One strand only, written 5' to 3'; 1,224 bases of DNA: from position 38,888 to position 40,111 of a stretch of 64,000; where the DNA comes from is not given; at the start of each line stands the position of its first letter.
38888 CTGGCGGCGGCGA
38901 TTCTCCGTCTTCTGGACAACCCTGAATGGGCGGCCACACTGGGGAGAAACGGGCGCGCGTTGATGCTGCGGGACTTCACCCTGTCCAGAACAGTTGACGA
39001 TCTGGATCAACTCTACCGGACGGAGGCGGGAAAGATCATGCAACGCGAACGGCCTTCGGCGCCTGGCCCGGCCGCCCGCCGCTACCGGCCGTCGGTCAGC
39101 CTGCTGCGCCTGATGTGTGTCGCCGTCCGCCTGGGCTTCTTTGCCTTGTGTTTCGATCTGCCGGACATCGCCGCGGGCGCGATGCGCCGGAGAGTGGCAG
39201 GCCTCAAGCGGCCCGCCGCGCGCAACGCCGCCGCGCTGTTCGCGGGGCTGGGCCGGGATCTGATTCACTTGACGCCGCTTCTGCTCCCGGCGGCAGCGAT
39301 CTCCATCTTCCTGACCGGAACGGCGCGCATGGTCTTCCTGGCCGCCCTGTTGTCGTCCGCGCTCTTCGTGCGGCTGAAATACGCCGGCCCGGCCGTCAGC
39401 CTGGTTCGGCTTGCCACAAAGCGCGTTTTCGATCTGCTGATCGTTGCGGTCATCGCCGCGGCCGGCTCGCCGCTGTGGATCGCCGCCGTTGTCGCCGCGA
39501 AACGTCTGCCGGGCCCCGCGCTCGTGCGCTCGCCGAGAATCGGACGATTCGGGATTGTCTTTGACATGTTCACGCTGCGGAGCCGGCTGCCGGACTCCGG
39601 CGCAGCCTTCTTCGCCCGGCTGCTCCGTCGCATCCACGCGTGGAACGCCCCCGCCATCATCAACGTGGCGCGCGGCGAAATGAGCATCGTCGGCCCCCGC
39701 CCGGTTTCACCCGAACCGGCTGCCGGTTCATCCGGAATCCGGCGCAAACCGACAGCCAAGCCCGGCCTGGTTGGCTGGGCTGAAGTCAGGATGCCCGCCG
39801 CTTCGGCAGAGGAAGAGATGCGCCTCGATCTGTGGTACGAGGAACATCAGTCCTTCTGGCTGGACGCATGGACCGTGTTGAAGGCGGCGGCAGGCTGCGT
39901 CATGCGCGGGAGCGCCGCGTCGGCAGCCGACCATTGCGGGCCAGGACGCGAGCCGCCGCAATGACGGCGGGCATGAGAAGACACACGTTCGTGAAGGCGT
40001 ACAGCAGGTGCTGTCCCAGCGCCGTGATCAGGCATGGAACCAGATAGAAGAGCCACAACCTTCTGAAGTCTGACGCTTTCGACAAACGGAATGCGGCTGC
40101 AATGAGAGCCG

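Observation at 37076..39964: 963-aa methyltransferase-GT4-pseudo-phosphoglycosyltransferase fusion downstream of a Wzm/Wzt exporter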

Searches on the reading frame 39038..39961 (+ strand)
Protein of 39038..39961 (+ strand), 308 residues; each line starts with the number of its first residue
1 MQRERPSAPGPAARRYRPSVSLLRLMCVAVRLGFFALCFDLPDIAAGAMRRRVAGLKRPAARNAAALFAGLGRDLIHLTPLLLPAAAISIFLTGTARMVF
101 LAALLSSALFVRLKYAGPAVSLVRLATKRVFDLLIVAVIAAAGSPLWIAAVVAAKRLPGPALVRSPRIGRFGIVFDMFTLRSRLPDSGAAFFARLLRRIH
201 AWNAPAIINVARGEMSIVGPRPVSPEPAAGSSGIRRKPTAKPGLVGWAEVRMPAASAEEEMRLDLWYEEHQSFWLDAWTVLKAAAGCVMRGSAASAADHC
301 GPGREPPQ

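Call 32: find_homologous_proteins(query=window:39038-39961:+, max_evalue=0.00001)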
Query seq(308 aa) (308 aa): 28 proteins with E <= 0.00001 among 8000 candidates.
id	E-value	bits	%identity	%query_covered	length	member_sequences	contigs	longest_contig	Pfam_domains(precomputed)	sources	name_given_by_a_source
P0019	7.2e-15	73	34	53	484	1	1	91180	PF13641.13,PF02397.23,PF00535.33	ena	-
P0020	1.7e-14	72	36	43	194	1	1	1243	PF02397.23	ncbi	-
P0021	7.8e-13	67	36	43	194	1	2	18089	PF02397.23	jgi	jgi:lipopolysaccharide/colanic/teichoic acid biosynthesis glycosyltransferase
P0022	1.7e-12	66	33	51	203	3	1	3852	PF02397.23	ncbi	-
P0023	3.9e-12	64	35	38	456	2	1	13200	PF02397.23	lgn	-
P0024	4.7e-12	64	36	42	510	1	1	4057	PF13727.13,PF02397.23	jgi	jgi:exopolysaccharide biosynthesis polyprenyl glycosylphosphotransferase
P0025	1.8e-11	62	36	48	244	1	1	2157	PF02397.23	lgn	-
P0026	1.1e-10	60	33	51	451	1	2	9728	PF13727.13,PF02397.23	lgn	-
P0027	1.6e-9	56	30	44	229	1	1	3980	PF02397.23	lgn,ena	-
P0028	2.6e-9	55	31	52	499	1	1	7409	PF02397.23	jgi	jgi:exopolysaccharide biosynthesis polyprenyl glycosylphosphotransferase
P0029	2.6e-9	55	34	41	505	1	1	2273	PF13727.13,PF02397.23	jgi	jgi:Undecaprenyl-phosphate glucose phosphotransferase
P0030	5.7e-9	54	32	52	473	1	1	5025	PF13727.13,PF02397.23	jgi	jgi:exopolysaccharide biosynthesis polyprenyl glycosylphosphotransferase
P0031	7.7e-9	54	31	49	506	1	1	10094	PF02629.26,PF13727.13,PF02397.23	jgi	jgi:exopolysaccharide biosynthesis polyprenyl glycosylphosphotransferase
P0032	8.6e-9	53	34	56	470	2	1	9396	PF13727.13,PF02397.23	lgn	-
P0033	1.2e-8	53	29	54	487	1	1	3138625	PF02397.23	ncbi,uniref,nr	ncbi:exopolysaccharide biosynthesis polyprenyl glycosylphosphotransferase [Bosea sp. (in: a-proteoba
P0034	1.3e-8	53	32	55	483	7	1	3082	PF13727.13,PF02397.23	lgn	-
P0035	1.4e-8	53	27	54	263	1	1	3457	PF02397.23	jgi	jgi:exopolysaccharide production protein ExoY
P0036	2.2e-8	52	33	57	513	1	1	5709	PF13727.13,PF02397.23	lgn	-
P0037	4.3e-8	51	30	56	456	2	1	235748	PF13727.13,PF02397.23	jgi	-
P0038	6.8e-8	50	31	51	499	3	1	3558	PF13727.13,PF02397.23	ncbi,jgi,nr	ncbi:MAG: undecaprenyl-phosphate glucose phosphotransferase [Rhodospirillales bacterium]|jgi:Undecap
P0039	8.3e-8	50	29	59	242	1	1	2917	PF02397.23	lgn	-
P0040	1.7e-7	49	36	41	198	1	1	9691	PF02397.23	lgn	-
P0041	2.4e-7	49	32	47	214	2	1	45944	PF02397.23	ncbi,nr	ncbi:MAG TPA: sugar transferase [Fimbriimonas sp.]|nr:sugar transferase [Fimbriimonas sp.]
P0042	9.7e-7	47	27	48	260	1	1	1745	PF02397.23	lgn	-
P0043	1.3e-6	46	30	49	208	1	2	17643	PF02397.23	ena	-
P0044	2.6e-6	45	29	55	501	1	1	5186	PF13727.13,PF02397.23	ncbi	-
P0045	3.1e-6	45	31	53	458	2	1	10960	PF02397.23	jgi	jgi:exopolysaccharide biosynthesis polyprenyl glycosylphosphotransferase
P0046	3.7e-6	45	31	50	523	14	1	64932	PF13727.13,PF02397.23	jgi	-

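Call 61: predict_structure(alignment_id=A4)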
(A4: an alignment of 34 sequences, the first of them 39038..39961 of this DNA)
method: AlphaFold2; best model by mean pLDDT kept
length: 308 residues; sequences in the alignment: 34
mean_pLDDT: 72.8   pTM: 0.58
mean pLDDT of the five models: 72.8, 71.8, 71.7, 71.6, 69.8
residues with pLDDT >= 90: 94; 70-90: 68; 50-70: 100; < 50: 46
segments of 3 or more residues with pLDDT < 50: 1-5, 8-10, 12-17, 70-86, 296-308
pLDDT, mean of each block of 10 residues (from residue 1): 43 48 68 64 67 66 55 38 48 65 65 58 90 95 89 86 92 92 63 79 91 96 75 70 93 89 93 95 88 50 39
secondary structure, 60 per line:
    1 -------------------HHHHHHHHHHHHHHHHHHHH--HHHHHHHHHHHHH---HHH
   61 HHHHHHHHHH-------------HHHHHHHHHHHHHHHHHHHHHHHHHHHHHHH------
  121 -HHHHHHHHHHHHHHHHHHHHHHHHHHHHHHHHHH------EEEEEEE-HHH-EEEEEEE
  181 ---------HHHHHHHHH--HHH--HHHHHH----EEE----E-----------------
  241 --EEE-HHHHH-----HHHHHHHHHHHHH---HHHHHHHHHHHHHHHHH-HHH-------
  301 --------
elements in order: H20-39 H42-54 H58-70 H84-114 H122-155 E162-168 E174-180 H190-198 H206-211 E216-218 E243-245 H247-251 H257-269 H273-289

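Call 65: fold_search(model_id=the predicted structure, library=pdb)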
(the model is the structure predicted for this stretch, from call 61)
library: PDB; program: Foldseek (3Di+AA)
matches with E <= 10: 36; with E <= 0.001: 4
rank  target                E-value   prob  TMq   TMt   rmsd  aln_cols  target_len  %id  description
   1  8t53_A                4.0e-10  1.00  0.44  0.35   3.1       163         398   28  S. enterica WbaP in a styrene maleic acid liponanoparticle (released 2024-02-14)
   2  8g1n_A                4.0e-10  1.00  0.47  0.72   3.5       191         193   25  Structure of Campylobacter concisus PglC I57M/Q175M Variant with modeled C-terminus (released 2023-05-31)
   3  8g1n_B                4.5e-10  1.00  0.46  0.71   4.3       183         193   25  Structure of Campylobacter concisus PglC I57M/Q175M Variant with modeled C-terminus (released 2023-05-31)
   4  8e37_A                6.0e-10  1.00  0.47  0.76   4.2       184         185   24  Structure of Campylobacter concisus wild-type SeMet PglC (released 2023-09-06)
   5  6r0y_G                9.4e-01  0.12  0.17  0.20  13.9       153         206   16  Thermus thermophilus V/A-type ATPase/synthase, rotational state 3 (released 2019-08-28)
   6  6qum_G                2.6e+00  0.05  0.14  0.19  14.4       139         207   20  Thermus thermophilus V/A-type ATPase/synthase, rotational state 1 (released 2019-08-28)
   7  3oj6_C                2.6e+00  0.04  0.09  0.16  12.3        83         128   20  Crystal structure of Blasticidin S Deaminase from Coccidioides Immitis (released 2010-09-15)
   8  7u8o_H                3.2e+00  0.06  0.16  0.21  15.6       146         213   11  Structure of porcine V-ATPase with mEAK7 and SidK, Rotary state 2 (released 2022-07-06)
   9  6r0z_G                3.2e+00  0.04  0.14  0.18  15.4       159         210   17  Thermus thermophilus V/A-type ATPase/synthase, rotational state 1L (released 2019-08-28)
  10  3ss3_D                3.9e+00  0.02  0.07  0.06  16.1        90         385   17  Crystal structure of mouse Glutaminase C, ligand-free form (released 2012-01-11)
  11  3w3a_G                4.1e+00  0.03  0.12  0.16  16.5       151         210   14  Crystal structure of V1-ATPase at 3.9 angstrom resolution (released 2013-05-15)
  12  6wlz_G                4.3e+00  0.05  0.17  0.22  14.2       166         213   13  The V1 region of human V-ATPase in state 1 (focused refinement) (released 2020-11-11)
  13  9brq_7                4.3e+00  0.04  0.15  0.20  14.6       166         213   13  Intact V-ATPase State 3 and synaptophysin complex in mouse brain isolated synaptic vesicles (released 2024-06-19)
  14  9b7j_Q                4.9e+00  0.02  0.10  0.11  42.8       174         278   15  Cryo-EM structure of human dynactin complex bound to Chlamydia effector Dre1 (released 2025-04-16)
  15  9cf8_G                5.5e+00  0.04  0.17  0.22  13.7       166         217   12  Cryo-EM structure of human kidney V-ATPase state 1 (released 2025-08-06)
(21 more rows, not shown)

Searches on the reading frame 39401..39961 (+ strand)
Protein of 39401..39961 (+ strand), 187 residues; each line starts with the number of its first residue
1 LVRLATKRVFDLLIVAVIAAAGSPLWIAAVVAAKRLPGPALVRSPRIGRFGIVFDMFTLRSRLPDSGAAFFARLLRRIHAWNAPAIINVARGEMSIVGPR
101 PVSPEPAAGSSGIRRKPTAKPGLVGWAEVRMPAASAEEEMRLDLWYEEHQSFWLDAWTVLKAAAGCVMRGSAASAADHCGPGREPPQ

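Call 10: search_solved_structures(query=window:39401-39961:+, max_evalue=0.01, show_alignments=3)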
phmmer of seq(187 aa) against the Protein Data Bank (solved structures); distinct sequences matched with E-value up to 0.01: 7.
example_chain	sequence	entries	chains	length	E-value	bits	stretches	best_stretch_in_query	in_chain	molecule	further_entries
8t53_A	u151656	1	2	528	9e-13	51.8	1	71-169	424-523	Undecaprenyl-phosphate galactose phosphotransferase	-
8g1n_A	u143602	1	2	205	1.5e-10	44.6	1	7-167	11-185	N,N'-diacetylbacilliosaminyl-1-phosphate transferase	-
8e37_B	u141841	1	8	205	1.6e-10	44.5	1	61-169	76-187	N,N'-diacetylbacilliosaminyl-1-phosphate transferase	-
9s7s_A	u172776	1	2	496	2.6e-10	43.8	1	71-172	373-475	UDP-Gal::undecaprenolphosphate Gal-1-P transferase WbaP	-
30wc_A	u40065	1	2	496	2.6e-10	43.8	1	71-172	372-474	Undecaprenyl-phosphate galactose phosphotransferase WbaP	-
9s8l_A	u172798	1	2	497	2.6e-10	43.8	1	71-172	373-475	UDP-Gal::undecaprenolphosphate Gal-1-P transferase WbaP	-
30us_A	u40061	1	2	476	3.6e-10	43.4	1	71-169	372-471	UDP-Gal::undecaprenolphosphate Gal-1-P transferase WbaP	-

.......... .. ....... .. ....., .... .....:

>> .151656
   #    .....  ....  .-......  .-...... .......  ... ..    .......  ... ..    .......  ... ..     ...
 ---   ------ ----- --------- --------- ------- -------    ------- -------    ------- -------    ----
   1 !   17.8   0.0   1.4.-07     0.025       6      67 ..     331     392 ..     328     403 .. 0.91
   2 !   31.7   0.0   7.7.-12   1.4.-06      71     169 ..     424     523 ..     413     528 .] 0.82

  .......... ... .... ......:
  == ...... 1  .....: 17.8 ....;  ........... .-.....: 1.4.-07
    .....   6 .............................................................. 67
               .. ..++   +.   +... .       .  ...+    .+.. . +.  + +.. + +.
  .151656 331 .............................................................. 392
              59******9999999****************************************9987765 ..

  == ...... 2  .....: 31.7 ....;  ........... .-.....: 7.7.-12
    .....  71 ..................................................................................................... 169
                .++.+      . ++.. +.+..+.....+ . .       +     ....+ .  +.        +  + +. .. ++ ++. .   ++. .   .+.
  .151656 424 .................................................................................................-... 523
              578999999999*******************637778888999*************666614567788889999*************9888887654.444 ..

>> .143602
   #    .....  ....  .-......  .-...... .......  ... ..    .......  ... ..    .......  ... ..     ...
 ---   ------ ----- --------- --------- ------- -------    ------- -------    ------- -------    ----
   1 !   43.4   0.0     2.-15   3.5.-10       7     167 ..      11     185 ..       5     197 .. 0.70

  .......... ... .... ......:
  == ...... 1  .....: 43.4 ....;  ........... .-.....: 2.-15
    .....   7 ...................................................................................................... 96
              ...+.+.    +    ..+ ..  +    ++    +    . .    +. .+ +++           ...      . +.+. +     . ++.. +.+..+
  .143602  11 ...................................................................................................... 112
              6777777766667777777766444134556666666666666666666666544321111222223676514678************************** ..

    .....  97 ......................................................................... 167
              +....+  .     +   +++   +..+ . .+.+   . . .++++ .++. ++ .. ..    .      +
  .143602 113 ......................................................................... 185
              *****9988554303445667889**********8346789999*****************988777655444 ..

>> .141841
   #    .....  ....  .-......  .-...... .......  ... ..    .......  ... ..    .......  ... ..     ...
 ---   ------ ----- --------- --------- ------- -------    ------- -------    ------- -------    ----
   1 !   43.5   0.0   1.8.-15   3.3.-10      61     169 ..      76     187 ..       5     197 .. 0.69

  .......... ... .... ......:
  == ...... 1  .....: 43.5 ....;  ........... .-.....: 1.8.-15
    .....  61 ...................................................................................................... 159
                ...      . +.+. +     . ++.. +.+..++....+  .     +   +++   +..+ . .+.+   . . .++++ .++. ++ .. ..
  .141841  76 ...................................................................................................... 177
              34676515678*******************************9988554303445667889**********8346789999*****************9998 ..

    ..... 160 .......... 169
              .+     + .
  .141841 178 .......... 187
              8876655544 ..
